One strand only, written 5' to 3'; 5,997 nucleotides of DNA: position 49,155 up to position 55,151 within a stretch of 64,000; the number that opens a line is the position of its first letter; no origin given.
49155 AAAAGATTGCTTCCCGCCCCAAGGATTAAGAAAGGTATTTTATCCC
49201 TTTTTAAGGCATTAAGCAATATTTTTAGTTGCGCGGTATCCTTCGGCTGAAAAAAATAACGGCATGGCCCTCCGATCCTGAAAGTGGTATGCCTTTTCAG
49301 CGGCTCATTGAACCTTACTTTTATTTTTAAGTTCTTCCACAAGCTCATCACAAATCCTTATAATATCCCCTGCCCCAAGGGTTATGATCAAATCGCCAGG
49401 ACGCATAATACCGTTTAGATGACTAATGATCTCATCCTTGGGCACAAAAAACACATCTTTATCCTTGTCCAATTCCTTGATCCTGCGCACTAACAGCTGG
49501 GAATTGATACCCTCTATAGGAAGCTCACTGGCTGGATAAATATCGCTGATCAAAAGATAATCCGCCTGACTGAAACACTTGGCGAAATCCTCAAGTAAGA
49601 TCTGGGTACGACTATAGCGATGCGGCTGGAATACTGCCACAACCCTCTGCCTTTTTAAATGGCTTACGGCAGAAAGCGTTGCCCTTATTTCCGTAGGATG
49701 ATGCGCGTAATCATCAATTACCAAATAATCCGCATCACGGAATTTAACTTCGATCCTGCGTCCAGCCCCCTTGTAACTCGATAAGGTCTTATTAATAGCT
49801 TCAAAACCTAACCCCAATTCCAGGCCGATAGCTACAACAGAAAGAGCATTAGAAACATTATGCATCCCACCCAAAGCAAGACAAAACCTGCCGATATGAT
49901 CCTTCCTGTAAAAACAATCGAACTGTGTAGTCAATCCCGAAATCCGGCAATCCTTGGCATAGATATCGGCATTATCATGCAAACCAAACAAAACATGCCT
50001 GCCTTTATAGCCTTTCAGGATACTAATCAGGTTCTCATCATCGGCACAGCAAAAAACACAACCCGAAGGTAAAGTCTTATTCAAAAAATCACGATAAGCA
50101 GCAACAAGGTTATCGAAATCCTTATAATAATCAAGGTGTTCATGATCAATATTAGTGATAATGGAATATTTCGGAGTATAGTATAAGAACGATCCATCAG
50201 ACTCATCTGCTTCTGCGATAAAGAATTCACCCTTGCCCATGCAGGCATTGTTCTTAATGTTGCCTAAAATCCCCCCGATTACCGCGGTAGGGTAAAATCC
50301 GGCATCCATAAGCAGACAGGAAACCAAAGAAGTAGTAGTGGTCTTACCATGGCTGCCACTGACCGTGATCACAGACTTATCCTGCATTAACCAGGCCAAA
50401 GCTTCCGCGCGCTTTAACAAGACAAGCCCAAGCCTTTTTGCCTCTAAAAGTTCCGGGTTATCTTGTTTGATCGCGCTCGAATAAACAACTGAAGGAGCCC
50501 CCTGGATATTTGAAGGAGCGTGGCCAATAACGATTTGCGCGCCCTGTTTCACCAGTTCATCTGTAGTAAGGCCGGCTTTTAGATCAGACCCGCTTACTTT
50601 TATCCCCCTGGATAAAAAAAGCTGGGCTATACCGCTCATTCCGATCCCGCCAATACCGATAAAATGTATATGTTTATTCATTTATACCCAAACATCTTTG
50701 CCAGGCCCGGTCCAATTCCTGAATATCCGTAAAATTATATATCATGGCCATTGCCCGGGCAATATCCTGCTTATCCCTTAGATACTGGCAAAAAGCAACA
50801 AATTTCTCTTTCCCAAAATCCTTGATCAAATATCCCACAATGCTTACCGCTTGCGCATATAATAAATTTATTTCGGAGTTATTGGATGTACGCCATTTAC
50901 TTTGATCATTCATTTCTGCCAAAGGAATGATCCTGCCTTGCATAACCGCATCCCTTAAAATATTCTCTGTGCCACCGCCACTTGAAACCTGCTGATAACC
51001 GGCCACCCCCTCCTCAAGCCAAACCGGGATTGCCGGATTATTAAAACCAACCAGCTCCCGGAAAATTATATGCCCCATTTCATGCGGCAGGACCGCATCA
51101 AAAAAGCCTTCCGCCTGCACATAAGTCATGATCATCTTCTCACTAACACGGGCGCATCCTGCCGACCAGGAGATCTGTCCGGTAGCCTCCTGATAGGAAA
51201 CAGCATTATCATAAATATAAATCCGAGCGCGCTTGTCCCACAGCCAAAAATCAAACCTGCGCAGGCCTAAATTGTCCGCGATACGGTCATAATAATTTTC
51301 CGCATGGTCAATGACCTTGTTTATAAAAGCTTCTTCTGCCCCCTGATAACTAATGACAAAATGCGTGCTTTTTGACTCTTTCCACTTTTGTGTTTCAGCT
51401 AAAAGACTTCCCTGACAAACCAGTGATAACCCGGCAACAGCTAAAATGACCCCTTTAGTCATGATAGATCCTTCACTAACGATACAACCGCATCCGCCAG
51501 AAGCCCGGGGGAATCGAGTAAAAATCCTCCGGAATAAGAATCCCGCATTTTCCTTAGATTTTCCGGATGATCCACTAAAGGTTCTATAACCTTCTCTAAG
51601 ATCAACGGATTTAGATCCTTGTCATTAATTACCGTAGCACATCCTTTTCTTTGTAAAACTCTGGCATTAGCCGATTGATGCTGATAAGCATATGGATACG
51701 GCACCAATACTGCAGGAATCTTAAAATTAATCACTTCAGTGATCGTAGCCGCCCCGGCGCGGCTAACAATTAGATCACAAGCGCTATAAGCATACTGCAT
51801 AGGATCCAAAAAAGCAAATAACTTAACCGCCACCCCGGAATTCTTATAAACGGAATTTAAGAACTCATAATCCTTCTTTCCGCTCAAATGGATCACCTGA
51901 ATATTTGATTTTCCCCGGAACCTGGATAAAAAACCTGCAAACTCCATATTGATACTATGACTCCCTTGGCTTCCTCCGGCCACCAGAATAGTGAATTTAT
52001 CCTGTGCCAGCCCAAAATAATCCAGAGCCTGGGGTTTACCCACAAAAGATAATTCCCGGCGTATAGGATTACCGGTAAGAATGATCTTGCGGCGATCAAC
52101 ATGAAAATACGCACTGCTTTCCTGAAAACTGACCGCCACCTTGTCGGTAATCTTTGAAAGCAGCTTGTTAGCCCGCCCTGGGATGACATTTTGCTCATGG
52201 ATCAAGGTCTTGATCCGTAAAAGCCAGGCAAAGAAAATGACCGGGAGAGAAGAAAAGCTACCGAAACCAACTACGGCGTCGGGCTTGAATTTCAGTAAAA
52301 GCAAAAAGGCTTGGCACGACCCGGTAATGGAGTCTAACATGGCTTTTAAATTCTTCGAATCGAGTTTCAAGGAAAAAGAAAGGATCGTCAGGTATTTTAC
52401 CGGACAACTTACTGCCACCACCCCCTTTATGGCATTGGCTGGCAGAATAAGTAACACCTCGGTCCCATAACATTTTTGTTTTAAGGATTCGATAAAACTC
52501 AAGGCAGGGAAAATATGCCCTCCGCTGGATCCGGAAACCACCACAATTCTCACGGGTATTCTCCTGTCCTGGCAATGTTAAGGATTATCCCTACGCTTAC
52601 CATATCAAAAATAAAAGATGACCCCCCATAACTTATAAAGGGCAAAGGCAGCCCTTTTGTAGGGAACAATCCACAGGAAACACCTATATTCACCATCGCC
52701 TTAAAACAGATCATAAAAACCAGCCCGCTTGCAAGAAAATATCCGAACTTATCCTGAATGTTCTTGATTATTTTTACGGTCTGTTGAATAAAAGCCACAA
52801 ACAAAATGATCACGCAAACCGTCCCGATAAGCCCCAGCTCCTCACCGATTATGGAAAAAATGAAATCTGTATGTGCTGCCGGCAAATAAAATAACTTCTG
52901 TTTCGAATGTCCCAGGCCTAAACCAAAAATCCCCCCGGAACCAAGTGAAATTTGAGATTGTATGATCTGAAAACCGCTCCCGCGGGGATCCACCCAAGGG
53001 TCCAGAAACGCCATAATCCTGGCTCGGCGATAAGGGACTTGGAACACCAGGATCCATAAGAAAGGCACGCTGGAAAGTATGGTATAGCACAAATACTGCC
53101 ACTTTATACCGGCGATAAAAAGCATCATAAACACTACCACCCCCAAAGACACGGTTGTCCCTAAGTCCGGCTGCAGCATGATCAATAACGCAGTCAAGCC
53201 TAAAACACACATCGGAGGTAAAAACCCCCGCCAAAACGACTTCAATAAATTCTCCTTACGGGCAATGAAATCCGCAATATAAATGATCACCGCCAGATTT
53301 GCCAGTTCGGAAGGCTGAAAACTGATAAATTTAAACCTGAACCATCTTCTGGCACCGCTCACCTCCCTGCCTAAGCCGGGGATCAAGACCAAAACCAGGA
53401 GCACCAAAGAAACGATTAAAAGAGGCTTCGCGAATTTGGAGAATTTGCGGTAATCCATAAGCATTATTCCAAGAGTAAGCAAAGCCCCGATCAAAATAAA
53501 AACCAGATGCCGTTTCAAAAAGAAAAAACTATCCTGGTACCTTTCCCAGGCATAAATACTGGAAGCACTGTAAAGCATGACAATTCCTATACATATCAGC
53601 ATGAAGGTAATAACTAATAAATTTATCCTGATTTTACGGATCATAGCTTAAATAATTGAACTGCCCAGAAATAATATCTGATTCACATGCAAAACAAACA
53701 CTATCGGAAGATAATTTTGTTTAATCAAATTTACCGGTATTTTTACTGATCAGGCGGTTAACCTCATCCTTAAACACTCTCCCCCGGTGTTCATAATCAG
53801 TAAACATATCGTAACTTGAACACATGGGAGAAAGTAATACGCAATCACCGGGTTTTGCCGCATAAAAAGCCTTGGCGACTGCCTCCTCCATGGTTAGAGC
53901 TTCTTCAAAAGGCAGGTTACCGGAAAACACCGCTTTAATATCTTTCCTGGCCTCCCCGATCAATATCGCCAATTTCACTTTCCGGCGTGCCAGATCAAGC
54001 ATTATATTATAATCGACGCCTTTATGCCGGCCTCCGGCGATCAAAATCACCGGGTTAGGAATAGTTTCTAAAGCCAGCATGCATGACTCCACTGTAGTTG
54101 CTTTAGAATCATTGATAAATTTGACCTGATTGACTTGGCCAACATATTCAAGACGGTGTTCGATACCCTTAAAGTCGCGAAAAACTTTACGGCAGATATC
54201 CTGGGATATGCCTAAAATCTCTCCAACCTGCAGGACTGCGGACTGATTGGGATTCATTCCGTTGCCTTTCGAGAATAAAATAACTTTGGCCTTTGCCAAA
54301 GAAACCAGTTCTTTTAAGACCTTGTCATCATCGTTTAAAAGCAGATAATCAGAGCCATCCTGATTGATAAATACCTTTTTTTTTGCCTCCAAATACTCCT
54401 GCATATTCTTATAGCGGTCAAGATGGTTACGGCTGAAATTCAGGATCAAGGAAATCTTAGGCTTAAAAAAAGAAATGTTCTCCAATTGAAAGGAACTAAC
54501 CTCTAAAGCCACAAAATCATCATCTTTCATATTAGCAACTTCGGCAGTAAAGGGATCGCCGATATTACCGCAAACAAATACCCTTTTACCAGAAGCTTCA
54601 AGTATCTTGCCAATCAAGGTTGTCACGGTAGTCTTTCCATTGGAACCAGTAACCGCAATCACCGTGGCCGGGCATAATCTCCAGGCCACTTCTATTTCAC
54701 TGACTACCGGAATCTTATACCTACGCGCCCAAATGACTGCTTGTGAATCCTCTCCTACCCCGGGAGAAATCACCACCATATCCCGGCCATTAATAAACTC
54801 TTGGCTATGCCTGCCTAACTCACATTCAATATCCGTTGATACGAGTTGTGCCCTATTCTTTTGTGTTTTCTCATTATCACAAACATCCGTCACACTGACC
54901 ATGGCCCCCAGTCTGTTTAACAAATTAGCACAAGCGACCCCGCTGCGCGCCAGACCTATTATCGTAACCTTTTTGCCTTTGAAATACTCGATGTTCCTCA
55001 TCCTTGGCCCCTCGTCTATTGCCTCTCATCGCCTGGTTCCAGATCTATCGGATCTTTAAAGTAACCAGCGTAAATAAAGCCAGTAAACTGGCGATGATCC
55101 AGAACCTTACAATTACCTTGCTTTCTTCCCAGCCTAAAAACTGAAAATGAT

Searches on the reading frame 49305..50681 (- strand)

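Call 26: search_protein_families(library=pfam, proteins=[window:49305-50681:-], max_evalue=0.0001)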
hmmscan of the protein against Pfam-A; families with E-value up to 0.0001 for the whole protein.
window:49305-50681:- (458 aa): 3 families
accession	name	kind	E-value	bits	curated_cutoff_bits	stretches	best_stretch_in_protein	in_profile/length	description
PF01225.30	Mur_ligase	-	4.8e-31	107.4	21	1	4-102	1-94/95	Mur ligase family, catalytic domain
PF08245.18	Mur_ligase_M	-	1.7e-24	87.3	24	1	107-285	1-199/200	Mur ligase middle domain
PF02875.26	Mur_ligase_C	-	8.3e-18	65.9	28.4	1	308-438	1-127/127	Mur ligase, glutamate ligase domain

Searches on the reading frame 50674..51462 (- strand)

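Call 26: search_protein_families(library=pfam, proteins=[window:50674-51462:-], max_evalue=0.0001)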
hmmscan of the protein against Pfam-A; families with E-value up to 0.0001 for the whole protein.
window:50674-51462:- (262 aa): 1 family
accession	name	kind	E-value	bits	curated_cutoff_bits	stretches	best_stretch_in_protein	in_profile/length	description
PF13485.12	Peptidase_MA_2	-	3e-19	70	32.4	1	79-257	21-198/201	Peptidase MA superfamily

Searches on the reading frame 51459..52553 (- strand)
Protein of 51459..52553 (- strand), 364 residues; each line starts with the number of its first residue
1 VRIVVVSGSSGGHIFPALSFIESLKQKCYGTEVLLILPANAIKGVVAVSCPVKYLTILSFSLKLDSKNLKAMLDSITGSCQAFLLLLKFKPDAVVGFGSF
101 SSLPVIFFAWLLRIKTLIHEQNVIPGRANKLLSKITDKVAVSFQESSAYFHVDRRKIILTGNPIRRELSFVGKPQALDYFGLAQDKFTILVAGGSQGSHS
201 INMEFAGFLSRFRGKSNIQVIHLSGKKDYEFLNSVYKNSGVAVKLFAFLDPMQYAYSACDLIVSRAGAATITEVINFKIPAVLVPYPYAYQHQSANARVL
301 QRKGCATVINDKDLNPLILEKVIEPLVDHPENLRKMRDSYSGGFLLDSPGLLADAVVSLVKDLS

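Call 26: search_protein_families(library=pfam, proteins=[window:51459-52553:-], max_evalue=0.0001)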
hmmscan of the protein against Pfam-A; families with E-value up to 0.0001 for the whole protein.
window:51459-52553:- (364 aa): 2 families
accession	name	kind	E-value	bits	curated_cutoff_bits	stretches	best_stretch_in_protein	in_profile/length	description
PF04101.22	Glyco_tran_28_C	-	6.2e-37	127.6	22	1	188-338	1-152/166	Glycosyltransferase family 28 C-terminal domain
PF03033.26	Glyco_transf_28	-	2.9e-25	89.4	26.2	1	3-140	1-138/139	Glycosyltransferase family 28 N-terminal domain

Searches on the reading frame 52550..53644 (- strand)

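Call 26: search_protein_families(library=pfam, proteins=[window:52550-53644:-], max_evalue=0.0001)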
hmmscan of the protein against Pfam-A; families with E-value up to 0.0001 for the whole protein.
window:52550-53644:- (364 aa): 1 family
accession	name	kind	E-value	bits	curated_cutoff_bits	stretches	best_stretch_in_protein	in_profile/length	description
PF01098.24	FTSW_RODA_SPOVE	-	2.2e-117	392.5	26.4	1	9-360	3-353/356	Cell cycle protein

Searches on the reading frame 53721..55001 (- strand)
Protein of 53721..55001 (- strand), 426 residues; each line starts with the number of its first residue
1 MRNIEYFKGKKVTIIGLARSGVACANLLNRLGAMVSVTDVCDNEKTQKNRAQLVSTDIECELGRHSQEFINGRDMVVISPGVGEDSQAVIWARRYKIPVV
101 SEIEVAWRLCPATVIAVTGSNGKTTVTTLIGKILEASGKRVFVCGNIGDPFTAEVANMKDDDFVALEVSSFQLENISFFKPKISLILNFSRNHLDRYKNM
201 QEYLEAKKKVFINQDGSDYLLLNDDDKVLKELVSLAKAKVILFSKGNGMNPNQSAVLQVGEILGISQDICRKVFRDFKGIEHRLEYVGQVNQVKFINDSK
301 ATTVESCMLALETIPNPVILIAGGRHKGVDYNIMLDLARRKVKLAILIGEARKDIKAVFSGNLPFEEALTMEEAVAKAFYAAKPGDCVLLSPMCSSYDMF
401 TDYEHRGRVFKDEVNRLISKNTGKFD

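Call 26: search_protein_families(library=pfam, proteins=[window:53721-55001:-], max_evalue=0.0001)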
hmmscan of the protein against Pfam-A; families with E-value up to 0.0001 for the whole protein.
window:53721-55001:- (426 aa): 3 families
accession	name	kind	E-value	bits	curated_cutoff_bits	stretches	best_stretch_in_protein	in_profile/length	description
PF08245.18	Mur_ligase_M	-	2.6e-28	99.8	24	1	117-249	1-151/200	Mur ligase middle domain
PF02875.26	Mur_ligase_C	-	3.2e-13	51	28.4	1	282-392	1-125/127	Mur ligase, glutamate ligase domain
PF21799.2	MurD-like_N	-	4.5e-12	46.5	27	1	10-100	1-87/88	Mur ligase MurD-like, N-terminal domain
